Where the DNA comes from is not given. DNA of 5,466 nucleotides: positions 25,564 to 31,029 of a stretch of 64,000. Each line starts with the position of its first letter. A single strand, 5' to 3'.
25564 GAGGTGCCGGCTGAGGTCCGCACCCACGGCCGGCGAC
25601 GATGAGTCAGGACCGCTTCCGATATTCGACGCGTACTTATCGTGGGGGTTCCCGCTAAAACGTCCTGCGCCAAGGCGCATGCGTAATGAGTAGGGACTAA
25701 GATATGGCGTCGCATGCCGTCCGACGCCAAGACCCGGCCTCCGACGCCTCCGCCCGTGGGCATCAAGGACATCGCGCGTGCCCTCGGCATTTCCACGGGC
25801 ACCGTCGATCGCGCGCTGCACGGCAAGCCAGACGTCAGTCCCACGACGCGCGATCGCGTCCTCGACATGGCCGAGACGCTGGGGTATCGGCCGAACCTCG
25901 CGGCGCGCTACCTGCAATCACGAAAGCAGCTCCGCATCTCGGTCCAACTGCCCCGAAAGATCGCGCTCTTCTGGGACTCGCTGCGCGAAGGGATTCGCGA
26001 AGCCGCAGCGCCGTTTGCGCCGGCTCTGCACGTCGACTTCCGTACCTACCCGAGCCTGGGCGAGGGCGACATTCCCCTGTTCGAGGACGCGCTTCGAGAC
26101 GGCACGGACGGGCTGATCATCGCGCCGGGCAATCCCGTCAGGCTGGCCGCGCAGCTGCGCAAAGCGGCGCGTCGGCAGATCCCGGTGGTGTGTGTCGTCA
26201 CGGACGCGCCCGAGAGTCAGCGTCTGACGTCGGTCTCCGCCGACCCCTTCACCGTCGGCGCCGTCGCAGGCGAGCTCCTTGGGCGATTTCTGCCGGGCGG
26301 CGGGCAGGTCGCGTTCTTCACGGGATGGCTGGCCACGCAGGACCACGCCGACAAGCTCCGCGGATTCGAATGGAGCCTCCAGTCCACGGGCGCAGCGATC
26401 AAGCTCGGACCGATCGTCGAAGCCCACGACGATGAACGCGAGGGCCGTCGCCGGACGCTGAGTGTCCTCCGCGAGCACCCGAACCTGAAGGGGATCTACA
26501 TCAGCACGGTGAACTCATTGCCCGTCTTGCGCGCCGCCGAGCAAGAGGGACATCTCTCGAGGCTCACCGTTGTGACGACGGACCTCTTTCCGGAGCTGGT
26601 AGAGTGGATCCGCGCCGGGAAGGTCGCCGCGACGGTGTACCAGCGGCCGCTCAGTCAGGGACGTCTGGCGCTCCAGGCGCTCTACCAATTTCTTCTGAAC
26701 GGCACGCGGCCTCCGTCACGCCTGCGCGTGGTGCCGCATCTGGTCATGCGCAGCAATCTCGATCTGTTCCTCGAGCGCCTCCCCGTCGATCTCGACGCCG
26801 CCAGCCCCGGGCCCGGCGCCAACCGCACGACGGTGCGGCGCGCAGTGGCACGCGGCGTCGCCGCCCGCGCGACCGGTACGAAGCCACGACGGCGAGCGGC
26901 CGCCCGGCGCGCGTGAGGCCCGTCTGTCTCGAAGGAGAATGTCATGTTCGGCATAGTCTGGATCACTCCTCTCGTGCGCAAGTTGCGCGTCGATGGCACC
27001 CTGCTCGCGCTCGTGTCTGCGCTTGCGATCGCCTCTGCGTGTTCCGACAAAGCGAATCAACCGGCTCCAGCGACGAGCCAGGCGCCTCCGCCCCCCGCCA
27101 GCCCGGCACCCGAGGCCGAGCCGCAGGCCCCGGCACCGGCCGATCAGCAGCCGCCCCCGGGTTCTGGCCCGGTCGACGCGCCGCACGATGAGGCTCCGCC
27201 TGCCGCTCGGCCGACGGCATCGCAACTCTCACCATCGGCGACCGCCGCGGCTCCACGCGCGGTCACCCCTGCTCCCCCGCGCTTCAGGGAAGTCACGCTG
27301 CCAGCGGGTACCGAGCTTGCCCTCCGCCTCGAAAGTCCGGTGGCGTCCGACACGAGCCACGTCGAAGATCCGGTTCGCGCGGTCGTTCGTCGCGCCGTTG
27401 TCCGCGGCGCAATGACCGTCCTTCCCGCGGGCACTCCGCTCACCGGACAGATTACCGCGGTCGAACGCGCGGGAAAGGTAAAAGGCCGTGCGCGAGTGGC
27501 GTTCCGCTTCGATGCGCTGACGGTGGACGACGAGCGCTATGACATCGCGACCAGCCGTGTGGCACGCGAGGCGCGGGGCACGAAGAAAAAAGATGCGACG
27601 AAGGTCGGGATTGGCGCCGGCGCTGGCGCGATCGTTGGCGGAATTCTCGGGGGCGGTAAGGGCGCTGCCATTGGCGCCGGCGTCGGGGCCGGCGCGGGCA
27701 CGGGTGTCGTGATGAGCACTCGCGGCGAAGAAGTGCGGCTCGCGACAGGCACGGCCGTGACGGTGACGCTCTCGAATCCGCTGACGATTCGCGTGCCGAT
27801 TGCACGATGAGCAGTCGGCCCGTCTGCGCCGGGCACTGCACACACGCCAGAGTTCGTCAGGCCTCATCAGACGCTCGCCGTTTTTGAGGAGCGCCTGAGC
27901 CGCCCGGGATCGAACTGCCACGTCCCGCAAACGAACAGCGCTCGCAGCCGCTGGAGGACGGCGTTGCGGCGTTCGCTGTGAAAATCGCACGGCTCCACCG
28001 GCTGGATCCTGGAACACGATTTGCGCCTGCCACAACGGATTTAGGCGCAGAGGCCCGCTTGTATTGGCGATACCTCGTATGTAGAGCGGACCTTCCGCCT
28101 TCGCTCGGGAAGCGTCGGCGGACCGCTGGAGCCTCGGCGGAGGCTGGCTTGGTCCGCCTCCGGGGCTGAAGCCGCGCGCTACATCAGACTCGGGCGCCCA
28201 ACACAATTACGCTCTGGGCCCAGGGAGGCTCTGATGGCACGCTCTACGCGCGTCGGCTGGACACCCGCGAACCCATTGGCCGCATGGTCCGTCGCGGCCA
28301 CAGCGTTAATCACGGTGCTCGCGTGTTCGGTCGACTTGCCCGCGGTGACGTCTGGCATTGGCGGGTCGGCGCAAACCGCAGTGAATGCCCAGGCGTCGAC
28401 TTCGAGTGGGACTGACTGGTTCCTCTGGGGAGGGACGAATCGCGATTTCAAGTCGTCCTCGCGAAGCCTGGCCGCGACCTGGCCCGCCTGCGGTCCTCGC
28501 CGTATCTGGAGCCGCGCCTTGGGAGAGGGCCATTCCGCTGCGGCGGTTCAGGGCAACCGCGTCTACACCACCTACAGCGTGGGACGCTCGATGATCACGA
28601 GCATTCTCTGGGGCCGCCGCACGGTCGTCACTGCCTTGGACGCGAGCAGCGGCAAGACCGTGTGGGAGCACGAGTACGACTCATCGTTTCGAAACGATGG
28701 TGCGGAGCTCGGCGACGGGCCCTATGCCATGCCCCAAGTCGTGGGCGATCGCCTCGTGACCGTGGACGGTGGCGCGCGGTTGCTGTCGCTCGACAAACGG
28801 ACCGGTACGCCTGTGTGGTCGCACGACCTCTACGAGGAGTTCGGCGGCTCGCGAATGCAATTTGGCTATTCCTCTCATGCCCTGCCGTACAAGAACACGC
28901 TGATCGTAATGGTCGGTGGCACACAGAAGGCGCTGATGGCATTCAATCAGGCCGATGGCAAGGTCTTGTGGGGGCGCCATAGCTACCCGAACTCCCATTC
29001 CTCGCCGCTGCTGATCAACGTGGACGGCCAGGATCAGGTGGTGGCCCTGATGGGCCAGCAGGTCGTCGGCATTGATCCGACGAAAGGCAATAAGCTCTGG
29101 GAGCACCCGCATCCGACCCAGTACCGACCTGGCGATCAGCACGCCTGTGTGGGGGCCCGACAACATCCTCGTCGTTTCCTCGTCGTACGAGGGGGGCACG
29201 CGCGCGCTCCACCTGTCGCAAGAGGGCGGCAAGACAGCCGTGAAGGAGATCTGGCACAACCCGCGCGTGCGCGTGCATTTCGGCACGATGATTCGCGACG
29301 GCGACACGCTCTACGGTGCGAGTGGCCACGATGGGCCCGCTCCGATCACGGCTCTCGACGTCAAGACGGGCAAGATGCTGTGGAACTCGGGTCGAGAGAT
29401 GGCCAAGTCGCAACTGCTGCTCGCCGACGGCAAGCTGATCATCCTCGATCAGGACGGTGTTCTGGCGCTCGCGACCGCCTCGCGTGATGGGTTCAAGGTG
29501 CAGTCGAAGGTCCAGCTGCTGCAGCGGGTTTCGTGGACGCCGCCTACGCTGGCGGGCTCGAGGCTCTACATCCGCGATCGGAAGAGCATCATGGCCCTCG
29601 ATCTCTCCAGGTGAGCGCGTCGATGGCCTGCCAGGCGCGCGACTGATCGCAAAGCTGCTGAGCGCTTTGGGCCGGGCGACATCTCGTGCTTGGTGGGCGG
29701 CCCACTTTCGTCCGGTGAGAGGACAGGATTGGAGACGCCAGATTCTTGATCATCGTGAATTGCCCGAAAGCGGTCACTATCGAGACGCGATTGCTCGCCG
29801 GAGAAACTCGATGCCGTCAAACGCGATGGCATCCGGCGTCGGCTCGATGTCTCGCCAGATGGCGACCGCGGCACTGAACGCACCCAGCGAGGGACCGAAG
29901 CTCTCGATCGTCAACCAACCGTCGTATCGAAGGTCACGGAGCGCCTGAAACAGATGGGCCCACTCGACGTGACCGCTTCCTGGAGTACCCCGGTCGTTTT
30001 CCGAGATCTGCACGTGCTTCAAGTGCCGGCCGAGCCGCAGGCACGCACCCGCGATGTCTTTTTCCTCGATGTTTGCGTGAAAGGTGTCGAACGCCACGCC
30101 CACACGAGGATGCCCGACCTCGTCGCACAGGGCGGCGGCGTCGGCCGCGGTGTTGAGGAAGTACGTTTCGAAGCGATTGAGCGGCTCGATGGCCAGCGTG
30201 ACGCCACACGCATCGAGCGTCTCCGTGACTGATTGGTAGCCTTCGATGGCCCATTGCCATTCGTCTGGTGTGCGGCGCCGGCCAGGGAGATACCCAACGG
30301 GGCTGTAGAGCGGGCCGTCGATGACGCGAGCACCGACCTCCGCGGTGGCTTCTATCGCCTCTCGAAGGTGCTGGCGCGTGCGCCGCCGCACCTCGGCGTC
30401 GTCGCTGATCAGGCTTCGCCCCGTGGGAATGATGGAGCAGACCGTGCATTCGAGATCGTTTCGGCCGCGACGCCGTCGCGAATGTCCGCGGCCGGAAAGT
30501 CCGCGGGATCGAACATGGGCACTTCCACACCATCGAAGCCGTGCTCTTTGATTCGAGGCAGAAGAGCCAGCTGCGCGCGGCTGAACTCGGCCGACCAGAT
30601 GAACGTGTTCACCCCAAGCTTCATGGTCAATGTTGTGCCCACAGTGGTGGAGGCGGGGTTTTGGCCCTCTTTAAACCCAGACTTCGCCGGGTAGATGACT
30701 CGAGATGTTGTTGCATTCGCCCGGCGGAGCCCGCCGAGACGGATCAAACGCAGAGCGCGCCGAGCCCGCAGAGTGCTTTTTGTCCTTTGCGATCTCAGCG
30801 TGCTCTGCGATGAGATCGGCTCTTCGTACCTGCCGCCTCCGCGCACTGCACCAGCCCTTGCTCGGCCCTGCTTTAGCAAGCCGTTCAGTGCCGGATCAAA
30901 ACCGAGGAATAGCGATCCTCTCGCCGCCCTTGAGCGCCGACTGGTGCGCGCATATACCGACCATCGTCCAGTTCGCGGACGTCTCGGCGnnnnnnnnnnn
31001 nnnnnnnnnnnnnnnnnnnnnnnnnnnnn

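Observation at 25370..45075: A 16-bp palindrome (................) recurs four times at control positions, suggesting a LacI-type regulon over 20 kb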

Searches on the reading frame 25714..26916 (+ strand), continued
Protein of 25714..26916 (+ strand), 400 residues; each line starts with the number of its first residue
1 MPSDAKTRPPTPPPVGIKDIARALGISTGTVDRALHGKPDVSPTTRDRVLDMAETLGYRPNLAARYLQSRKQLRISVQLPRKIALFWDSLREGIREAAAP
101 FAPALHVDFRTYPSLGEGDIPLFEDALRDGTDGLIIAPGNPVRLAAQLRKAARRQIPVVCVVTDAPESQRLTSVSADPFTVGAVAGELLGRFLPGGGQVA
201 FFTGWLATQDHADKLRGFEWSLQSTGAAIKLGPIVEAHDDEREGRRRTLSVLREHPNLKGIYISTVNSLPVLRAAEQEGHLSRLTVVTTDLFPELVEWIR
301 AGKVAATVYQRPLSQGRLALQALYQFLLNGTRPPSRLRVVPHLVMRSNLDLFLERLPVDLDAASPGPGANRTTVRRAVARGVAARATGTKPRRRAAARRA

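Call 37: search_solved_structures(query=window:25714-26913:+, max_evalue=0.00001)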
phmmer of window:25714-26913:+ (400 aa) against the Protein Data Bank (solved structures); distinct sequences matched with E-value up to 0.00001: 69 (the best 60 are shown).
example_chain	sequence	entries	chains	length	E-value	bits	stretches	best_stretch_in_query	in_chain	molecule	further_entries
2qvc_A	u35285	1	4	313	1.5e-26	96.6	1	81-353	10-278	Sugar ABC transporter, periplasmic sugar-binding protein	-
2h3h_A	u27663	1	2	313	1.6e-26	96.5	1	81-353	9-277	Sugar ABC transporter, periplasmic sugar-binding protein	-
3c6q_B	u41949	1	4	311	1.6e-25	93.2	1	81-353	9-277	Sugar ABC transporter, periplasmic sugar-binding protein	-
1rzr_G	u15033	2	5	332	1.7e-23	86.5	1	15-280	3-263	Glucose-resistance amylase regulator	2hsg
1zvv_A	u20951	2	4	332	2.5e-23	86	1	15-280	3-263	Glucose-resistance amylase regulator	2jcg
6gq0_A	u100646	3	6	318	1.7e-22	83.2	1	77-328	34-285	Putative sugar binding protein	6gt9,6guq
5hqj_A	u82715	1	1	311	1.2e-21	80.5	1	66-328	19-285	Periplasmic binding protein/LacI transcriptional regulator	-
3oqo_A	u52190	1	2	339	6.5e-20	74.7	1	16-236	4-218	Catabolite control protein A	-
3oqm_A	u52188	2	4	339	6.5e-20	74.7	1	16-236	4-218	Catabolite control protein A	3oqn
5er3_A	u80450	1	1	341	6.5e-17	64.8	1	81-217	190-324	Sugar ABC transporter, periplasmic sugar-binding protein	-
3g1w_A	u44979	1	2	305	6.5e-16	61.5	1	86-335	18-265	Sugar ABC transporter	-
3bil_A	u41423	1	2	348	7.2e-15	58.1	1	17-219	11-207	Probable LacI-family transcriptional regulator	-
6sw4_A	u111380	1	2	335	1.4e-14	57.1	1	86-335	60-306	Arabinose binding protein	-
9jwt_A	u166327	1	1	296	4.8e-14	55.4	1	83-327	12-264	MSD3-holo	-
9jwq_A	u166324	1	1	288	5.1e-14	55.3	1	83-325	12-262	MSD3-apo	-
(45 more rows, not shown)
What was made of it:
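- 25714..26916 (+): LacI-family regulator (400 aa): LacI HTH, hinge, Peripla_BP_4 sugar-binding core and an Arg-rich C-terminal tail. Full-length similarity to CcpA and PurR (call 37).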

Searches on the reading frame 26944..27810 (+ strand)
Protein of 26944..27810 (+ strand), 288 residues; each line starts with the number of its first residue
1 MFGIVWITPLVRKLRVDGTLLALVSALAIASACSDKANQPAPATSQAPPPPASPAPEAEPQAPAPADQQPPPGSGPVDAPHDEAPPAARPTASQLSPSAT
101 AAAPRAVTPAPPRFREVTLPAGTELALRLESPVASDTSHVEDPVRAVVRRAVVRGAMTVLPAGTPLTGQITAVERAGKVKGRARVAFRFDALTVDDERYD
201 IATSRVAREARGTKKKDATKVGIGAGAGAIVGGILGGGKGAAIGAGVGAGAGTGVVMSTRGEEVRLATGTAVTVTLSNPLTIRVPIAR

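Call 13: search_protein_families(library=pfam, proteins=[window:26944-27810:+])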
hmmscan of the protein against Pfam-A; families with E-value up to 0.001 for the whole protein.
window:26944-27810:+ (288 aa): 1 family
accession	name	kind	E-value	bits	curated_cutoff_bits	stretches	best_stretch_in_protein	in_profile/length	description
PF13441.11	Gly-zipper_YMGG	-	1.6e-05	25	28.9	1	216-255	2-42/45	YMGG-like Gly-zipper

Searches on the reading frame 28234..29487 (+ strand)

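Call 13: search_protein_families(library=pfam, proteins=[window:28234-29487:+])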
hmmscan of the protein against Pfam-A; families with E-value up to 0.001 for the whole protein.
window:28234-29487:+ (417 aa): 5 families
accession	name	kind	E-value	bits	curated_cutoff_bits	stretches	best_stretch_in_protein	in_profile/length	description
PF13360.13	PQQ_2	-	1.1e-32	114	27.6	2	129-296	2-149/233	Outer membrane protein assembly factor BamB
PF01011.28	PQQ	-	5.3e-09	35.7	26.7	1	112-194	52-137/595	Glucose/ethanol/alcohol dehydrogenase, beta-propeller domain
PF13570.13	Beta-prop_ACSF4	-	1.5e-05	25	133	1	132-291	31-171/329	Beta-alanine-activating enzyme, beta-propeller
PF25293.1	Beta-prop_EMC1_N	-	0.00033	20.8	34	0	185-296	45-150/219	EMC1 N-terminal beta-propeller domain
PF23727.1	Beta-prop_FAM234A_B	-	0.00065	18.8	26.4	0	186-262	57-133/467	FAM234A/B beta-propeller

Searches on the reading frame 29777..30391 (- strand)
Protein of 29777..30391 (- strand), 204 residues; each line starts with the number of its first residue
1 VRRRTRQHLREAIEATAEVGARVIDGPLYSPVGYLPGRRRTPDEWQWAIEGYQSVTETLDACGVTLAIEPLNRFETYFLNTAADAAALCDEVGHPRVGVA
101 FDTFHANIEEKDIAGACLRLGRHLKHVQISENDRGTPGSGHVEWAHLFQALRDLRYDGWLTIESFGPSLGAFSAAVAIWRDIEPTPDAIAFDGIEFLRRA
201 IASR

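Call 13: search_protein_families(library=pfam, proteins=[window:29777-30391:-])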
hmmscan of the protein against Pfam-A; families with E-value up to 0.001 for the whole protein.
window:29777-30391:- (204 aa): 1 family
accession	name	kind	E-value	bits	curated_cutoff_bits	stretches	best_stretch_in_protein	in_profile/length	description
PF01261.30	AP_endonuc_2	-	2.4e-39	136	31.1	1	2-199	63-248/249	Xylose isomerase-like TIM barrel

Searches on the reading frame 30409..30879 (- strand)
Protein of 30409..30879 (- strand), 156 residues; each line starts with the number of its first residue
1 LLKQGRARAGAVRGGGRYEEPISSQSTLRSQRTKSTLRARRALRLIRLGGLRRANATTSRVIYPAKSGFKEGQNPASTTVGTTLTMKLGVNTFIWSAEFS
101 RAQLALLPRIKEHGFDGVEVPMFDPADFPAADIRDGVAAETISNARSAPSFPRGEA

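Call 44: search_protein_families(library=pfam, proteins=[window:30409-30879:-])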
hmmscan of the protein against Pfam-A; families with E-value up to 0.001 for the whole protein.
window:30409-30879:- (156 aa): 0 families
